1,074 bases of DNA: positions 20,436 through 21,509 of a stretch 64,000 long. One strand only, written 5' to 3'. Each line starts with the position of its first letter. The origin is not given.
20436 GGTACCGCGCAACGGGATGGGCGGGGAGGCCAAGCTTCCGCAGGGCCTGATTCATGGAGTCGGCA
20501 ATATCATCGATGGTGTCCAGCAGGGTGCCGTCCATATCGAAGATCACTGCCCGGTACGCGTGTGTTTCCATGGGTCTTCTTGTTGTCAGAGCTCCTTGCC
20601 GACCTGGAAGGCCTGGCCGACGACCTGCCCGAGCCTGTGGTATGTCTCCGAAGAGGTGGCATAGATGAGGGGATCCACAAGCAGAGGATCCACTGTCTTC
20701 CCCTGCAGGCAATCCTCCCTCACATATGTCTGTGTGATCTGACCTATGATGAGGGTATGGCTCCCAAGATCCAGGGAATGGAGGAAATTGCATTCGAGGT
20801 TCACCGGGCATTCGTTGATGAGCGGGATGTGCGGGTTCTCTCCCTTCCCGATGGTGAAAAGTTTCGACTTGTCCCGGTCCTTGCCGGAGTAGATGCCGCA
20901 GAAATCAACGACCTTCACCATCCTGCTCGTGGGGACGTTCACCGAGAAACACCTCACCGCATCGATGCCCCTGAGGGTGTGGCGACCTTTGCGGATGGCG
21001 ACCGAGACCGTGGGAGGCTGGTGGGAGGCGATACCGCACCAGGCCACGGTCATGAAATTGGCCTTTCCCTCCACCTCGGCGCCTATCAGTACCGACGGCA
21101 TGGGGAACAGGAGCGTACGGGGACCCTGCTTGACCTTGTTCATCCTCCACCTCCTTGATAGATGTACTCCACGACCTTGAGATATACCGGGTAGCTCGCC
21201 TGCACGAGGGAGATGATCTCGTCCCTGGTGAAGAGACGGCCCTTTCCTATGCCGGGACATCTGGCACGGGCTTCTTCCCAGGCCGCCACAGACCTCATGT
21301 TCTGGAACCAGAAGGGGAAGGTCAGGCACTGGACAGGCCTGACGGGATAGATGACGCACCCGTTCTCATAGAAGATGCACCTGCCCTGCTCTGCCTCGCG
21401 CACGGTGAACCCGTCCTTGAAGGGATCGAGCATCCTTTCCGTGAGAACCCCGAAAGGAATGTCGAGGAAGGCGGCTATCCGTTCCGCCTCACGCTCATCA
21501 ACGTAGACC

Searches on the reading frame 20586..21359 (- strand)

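Call 64: search_protein_families(library=pfam, proteins=[window:20586-21359:-], max_evalue=0.0001)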
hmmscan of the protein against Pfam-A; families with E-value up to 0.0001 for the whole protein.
window:20586-21359:- (257 aa): 1 family
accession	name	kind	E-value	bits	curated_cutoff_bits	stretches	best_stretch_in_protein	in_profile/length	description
PF01613.24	Flavin_Reduct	-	1.6e-27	96.9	27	1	85-235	4-146/153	Flavin reductase like domain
